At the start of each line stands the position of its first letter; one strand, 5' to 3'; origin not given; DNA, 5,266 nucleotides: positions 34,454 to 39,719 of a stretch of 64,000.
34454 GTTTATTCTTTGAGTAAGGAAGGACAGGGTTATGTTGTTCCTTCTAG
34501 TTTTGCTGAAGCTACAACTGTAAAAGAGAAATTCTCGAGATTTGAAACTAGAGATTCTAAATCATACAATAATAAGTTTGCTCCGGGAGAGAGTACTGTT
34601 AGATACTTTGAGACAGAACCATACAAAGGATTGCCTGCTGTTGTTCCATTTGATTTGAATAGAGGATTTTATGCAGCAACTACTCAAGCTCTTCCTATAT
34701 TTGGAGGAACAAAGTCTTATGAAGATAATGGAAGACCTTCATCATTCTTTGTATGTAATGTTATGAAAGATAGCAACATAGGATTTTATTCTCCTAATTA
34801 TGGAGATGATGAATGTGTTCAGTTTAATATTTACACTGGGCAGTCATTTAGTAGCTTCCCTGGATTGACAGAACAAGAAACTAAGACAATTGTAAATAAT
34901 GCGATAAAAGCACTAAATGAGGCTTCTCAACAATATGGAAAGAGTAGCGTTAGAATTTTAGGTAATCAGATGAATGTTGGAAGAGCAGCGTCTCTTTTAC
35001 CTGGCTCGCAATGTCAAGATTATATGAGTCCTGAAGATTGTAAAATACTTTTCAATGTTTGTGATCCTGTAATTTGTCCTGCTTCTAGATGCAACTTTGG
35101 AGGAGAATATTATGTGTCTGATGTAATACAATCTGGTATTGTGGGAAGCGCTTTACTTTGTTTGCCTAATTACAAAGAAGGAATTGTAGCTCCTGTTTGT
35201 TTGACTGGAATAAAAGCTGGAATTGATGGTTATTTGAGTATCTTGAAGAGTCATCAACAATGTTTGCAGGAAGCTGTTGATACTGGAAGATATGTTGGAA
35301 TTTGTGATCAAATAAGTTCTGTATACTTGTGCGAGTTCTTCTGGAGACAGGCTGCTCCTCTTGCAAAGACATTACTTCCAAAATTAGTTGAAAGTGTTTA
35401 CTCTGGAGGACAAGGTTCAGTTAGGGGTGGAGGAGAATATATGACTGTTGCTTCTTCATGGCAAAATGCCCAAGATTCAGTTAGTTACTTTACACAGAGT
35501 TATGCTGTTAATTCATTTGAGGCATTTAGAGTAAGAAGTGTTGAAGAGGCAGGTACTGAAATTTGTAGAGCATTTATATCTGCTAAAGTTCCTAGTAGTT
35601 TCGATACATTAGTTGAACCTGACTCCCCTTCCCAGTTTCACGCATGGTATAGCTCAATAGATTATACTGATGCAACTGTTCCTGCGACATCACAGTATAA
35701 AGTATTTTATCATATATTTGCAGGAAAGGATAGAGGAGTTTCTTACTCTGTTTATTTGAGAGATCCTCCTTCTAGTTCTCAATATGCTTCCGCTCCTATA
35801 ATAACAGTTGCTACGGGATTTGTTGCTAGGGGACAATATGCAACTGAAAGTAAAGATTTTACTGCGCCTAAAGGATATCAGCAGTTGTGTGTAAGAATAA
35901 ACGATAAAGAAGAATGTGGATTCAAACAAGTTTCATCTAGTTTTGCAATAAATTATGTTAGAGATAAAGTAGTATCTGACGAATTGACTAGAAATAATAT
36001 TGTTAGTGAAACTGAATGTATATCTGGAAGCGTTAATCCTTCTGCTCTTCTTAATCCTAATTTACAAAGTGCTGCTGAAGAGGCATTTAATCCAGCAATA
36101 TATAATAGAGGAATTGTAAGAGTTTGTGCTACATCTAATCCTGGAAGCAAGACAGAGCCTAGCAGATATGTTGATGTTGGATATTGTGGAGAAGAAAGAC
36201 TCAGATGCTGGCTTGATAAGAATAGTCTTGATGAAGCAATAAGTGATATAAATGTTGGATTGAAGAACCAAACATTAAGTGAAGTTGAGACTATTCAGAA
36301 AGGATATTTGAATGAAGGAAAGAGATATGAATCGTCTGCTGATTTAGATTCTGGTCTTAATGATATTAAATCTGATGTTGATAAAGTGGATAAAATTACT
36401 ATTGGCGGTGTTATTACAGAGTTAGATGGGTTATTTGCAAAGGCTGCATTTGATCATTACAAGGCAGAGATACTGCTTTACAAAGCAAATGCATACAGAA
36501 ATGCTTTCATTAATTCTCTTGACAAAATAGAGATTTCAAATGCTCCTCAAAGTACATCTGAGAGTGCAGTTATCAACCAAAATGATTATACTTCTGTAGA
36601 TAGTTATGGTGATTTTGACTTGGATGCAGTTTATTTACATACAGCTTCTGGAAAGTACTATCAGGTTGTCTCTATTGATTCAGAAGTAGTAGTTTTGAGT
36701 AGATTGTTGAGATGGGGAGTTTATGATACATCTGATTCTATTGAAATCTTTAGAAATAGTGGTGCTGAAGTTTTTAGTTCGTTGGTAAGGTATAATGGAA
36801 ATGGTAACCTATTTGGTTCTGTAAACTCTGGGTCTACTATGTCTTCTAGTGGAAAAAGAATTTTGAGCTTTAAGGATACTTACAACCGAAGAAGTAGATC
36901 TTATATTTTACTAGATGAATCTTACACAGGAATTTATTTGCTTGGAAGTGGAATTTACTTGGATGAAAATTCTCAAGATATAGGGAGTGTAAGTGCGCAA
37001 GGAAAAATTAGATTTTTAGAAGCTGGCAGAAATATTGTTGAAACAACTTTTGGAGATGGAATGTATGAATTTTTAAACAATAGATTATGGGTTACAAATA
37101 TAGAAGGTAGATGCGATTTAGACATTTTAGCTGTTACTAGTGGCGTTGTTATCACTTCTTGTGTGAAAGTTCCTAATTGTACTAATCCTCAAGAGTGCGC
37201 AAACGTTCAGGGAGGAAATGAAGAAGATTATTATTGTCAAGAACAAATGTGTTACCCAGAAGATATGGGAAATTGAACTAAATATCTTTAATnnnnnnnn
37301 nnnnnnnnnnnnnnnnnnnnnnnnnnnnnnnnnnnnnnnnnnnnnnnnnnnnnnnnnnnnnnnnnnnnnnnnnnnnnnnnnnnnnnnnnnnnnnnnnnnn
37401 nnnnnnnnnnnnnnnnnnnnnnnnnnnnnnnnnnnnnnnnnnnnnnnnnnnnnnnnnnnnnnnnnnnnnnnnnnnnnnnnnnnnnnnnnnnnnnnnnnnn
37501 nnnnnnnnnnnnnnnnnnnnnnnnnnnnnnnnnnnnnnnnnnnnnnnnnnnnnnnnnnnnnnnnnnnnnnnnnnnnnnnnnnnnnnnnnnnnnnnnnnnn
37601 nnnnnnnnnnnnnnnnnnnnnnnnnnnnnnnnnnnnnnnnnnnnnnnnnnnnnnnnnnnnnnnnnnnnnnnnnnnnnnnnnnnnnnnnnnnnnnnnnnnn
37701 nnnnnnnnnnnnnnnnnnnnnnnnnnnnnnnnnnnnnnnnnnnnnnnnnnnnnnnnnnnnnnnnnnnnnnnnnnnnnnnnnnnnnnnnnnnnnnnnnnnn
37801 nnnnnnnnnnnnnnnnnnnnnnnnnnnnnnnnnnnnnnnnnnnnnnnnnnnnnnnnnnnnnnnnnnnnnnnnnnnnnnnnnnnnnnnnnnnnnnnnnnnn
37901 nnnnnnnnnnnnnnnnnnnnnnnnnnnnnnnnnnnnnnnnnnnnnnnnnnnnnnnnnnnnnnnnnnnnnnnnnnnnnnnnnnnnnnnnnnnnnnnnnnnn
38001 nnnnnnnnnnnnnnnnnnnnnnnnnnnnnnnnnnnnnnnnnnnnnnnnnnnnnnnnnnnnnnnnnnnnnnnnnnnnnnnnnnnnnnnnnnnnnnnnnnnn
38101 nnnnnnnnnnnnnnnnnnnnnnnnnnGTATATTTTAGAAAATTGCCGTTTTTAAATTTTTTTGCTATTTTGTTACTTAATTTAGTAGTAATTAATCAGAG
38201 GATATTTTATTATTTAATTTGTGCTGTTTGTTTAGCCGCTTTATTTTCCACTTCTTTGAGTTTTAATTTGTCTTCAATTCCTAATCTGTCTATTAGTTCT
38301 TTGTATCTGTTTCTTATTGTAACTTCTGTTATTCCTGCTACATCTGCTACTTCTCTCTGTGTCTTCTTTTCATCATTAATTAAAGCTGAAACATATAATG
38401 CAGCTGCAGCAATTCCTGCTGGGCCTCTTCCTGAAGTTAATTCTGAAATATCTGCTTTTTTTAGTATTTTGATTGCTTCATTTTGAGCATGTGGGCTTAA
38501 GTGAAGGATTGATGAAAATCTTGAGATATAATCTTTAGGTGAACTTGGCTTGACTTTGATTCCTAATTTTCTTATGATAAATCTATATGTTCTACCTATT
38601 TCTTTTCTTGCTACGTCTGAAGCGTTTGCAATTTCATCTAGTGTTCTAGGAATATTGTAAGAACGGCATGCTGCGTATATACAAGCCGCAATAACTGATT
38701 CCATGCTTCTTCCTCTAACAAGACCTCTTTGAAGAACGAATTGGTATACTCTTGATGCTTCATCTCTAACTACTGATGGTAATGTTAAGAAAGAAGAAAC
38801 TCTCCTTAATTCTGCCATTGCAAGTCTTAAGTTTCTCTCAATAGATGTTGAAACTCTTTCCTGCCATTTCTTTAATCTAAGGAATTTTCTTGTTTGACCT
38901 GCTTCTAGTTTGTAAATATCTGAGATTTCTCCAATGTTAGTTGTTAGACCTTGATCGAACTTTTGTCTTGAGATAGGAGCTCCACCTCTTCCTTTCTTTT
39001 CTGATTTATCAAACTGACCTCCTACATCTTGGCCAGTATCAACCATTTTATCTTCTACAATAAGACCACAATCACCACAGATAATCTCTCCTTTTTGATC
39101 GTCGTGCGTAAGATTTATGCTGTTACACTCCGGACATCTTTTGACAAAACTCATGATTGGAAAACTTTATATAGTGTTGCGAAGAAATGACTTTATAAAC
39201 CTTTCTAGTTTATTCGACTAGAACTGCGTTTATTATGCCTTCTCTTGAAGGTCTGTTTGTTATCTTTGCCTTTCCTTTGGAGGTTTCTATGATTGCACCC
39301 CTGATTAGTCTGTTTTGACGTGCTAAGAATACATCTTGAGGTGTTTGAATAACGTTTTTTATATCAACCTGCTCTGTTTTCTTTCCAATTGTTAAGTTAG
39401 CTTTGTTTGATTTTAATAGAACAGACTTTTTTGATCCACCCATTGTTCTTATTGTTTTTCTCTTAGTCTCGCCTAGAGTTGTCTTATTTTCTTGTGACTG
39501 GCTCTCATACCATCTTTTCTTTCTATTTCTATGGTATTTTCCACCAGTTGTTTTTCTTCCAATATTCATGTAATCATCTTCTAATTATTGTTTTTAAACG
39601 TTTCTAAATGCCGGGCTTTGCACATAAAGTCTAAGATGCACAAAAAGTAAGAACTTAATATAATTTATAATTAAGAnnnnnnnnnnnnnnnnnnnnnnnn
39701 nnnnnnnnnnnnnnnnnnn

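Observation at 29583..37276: ATGA-coupled operon: tiny RHH-like protein, 617-aa anchored protein and a 1879-aa secreted Cys-rich giant with no recognisable domain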

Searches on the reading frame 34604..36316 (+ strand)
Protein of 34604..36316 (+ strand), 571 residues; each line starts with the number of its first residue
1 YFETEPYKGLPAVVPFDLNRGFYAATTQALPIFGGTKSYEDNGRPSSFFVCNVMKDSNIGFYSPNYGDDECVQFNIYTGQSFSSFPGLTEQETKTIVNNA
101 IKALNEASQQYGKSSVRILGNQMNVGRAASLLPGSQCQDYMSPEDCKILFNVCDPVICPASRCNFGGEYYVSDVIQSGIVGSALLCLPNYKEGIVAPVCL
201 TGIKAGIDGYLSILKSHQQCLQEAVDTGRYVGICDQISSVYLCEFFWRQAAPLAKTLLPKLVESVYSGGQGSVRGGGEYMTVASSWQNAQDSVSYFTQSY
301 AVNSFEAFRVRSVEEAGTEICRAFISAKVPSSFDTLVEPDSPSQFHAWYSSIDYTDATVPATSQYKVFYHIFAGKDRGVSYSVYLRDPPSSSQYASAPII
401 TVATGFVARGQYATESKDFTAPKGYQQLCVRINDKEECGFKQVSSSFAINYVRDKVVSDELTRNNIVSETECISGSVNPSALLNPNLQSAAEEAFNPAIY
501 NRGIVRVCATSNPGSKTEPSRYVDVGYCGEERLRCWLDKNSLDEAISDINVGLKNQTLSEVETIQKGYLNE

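Call 54: search_protein_representatives(alignment_id=A5)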
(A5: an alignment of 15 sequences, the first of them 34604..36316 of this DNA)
Query: 15 sequences, 570 profile positions. Proteins with E-value up to 0.001 (for the whole library): 1087; up to 1e-10: 1039; up to 1e-30: 959. The best 150 are listed.
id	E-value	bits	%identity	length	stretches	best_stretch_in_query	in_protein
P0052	0.0e+00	1038.4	-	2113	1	1-569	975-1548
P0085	0.0e+00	1037.1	-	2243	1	1-569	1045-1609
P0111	0.0e+00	1035.1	-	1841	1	1-569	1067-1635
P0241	0.0e+00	1029.8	-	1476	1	1-569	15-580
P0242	0.0e+00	1029.5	-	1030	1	1-569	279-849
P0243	0.0e+00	1028.2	-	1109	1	1-568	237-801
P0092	0.0e+00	1024.5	-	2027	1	1-569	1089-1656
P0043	0.0e+00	1020.2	-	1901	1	1-569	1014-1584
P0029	0.0e+00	1018.5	-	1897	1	1-569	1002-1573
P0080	0.0e+00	1014.9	-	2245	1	1-568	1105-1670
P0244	0.0e+00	1012.6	-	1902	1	1-569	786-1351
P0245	0.0e+00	1010.6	-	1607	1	1-569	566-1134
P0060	8.7e-299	1008.5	-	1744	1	1-569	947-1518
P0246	3.8e-298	1006.3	-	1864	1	1-569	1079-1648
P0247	6.0e-297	1002.4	-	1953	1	1-569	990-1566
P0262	1.0e-286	968.6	-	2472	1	1-569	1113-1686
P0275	3.2e-276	934.0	-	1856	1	1-569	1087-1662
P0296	2.4e-266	901.4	-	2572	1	1-568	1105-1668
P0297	9.5e-266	899.4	-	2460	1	1-565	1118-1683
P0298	3.5e-265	897.5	-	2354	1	1-566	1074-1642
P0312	1.8e-261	885.2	-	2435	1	1-566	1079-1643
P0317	5.0e-258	873.9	-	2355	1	1-569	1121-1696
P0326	1.8e-254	862.2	-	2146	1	1-568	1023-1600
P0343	4.3e-249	844.4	-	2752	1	1-568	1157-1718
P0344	7.7e-249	843.6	-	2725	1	1-569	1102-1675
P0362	1.1e-244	829.9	-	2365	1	1-568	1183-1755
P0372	1.2e-242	823.1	-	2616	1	1-563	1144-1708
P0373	1.4e-242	822.9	-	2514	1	1-569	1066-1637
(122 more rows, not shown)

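Call 55: search_protein_families(library=pfam, proteins=[P0343, P0344, P0296], max_evalue=0.01)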
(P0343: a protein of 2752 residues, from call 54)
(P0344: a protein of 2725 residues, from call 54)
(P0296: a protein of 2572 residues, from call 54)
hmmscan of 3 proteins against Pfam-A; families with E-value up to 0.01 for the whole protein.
P0343 (2752 aa): 0 families

P0344 (2725 aa): 5 families
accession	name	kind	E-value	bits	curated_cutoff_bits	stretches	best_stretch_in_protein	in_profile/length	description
PF12796.13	Ank_2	-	7.2e-31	107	27.3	2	2442-2535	2-89/90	Ankyrin repeats (3 copies)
PF00023.36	Ank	-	7e-25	86.2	21.1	3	2476-2504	5-33/33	Ankyrin repeat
PF13637.12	Ank_4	-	5.5e-20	71.4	22.7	3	2548-2595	3-50/50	Ankyrin repeats (many copies)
PF13857.12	Ank_5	-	8.5e-18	64.7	27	3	2525-2582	1-56/56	Ankyrin repeats (many copies)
PF13606.12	Ank_3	-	3e-16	58.1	22.3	1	2473-2500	2-29/30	Ankyrin repeat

P0296 (2572 aa): 0 families

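Call 103: find_related_loci(query=A5, collection=viral_contigs, flank=3000)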
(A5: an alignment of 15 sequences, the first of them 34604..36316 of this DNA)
Query A5 (571 aa) in viral_contigs; peptide patterns used: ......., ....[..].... (x = any residue, [..] = any of these).
38 stretches matched a pattern, but none encodes a relative of the query by tblastn (E <= 1e-3).

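Call 108: search_protein_families(library=pfam, alignment_id=A8, max_evalue=0.001)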
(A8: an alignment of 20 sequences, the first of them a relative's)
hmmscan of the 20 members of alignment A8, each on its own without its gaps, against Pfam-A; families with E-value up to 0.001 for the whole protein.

A. member 1, P0361 (2684 aa): 3 families
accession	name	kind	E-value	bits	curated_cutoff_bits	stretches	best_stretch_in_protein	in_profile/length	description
PF12799.13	LRR_4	-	5.5e-11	42.8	27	1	2595-2636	2-44/44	Leucine Rich repeats (2 copies)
PF13855.12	LRR_8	-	2.7e-05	24.3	27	0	2573-2628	2-61/61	Leucine rich repeat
PF14580.12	LRR_9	-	0.00068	19.7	30.5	0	2378-2453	49-129/175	Leucine-rich repeat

B. families by the number of members that match (of 20 scanned): 9 families
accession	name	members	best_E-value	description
PF01464.25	SLT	4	1.8e-16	Transglycosylase SLT domain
PF14252.11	DUF4347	2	1.1e-05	Domain of unknown function (DUF4347)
PF18013.6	Phage_lysozyme2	1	9.2e-36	Phage tail lysozyme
PF07759.17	DUF1615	1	8.7e-33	Protein of unknown function (DUF1615)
PF00933.27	Glyco_hydro_3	1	1.7e-32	Glycosyl hydrolase family 3 N terminal domain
PF12799.13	LRR_4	1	5.5e-11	Leucine Rich repeats (2 copies)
PF02412.23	TSP_3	1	3.8e-07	Thrombospondin type 3 repeat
PF13855.12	LRR_8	1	2.7e-05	Leucine rich repeat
PF14580.12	LRR_9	1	0.00068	Leucine-rich repeat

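Call 110: search_protein_families(library=pfam, proteins=[P0372, P0362, P0317, P0298], max_evalue=0.001)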
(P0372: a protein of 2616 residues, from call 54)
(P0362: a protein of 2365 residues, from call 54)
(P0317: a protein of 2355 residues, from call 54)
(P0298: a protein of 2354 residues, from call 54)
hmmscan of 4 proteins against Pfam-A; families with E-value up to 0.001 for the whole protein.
P0372 (2616 aa): 1 family
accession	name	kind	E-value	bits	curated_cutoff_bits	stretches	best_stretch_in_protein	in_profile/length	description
PF01464.25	SLT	-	8.4e-06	25.8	21.3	1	2069-2158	13-96/117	Transglycosylase SLT domain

P0362 (2365 aa): 1 family
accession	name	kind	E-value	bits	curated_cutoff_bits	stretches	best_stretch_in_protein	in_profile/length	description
PF01464.25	SLT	-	1.6e-09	37.8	21.3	1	2215-2336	6-111/117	Transglycosylase SLT domain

P0317 (2355 aa): 1 family
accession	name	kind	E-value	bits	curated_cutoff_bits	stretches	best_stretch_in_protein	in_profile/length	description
PF01464.25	SLT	-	1.8e-16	60.2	21.3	1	2195-2328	2-95/117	Transglycosylase SLT domain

P0298 (2354 aa): 1 family
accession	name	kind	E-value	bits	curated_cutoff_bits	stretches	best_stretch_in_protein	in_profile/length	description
PF01464.25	SLT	-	6.8e-09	35.8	21.3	1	2170-2291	7-103/117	Transglycosylase SLT domain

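Call 113: search_protein_families(library=pfam, proteins=[P0312, P0373, P0262, P0297], max_evalue=0.001)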
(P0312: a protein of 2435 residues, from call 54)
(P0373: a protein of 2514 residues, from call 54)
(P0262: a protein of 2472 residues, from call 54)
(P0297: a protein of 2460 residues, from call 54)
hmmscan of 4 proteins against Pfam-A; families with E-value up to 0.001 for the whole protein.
P0312 (2435 aa): 1 family
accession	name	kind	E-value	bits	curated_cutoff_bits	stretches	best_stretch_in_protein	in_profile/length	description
PF00933.27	Glyco_hydro_3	-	1.7e-32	113.6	27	1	2131-2426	27-313/316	Glycosyl hydrolase family 3 N terminal domain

P0373 (2514 aa): 0 families

P0262 (2472 aa): 0 families

P0297 (2460 aa): 0 families

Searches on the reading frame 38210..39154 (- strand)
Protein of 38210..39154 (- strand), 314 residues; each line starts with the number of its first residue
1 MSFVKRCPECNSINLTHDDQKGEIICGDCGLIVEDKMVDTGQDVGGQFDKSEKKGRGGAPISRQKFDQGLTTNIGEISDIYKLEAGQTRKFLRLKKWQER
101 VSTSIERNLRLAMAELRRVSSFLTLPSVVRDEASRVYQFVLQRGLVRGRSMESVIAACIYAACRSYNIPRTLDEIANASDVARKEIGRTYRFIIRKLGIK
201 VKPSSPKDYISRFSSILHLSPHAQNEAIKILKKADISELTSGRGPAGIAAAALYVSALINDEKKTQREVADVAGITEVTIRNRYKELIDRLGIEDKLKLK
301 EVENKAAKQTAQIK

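Call 14: search_protein_families(library=pfam, proteins=[window:38210-39154:-], max_evalue=0.001)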
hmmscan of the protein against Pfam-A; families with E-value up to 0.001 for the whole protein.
window:38210-39154:- (314 aa): 4 families
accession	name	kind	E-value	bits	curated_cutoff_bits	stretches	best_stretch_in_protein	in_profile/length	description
PF00382.24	TFIIB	-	4.1e-46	155.4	23.6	2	201-289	3-91/92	Transcription factor TFIIB repeat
PF08271.17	Zn_Ribbon_TF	-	4.7e-10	39.3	29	1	6-41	2-37/43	TFIIB zinc-binding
PF04545.22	Sigma70_r4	-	3.6e-05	23.6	24.1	0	261-291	18-48/50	Sigma-70, region 4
PF22109.2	Zn_ribbon_tTFIIB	-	0.00057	20.2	28.6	0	5-33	10-39/40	Transcription factor IIB, zinc ribbon, Trypanosome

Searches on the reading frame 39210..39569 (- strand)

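Call 14: search_protein_families(library=pfam, proteins=[window:39210-39569:-], max_evalue=0.001)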
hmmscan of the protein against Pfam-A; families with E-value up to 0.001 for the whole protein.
window:39210-39569:- (119 aa): 1 family
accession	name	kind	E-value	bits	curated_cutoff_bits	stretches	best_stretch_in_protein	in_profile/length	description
PF01201.27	Ribosomal_S8e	-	1.1e-27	97.3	30.2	1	5-118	7-133/133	Ribosomal protein S8e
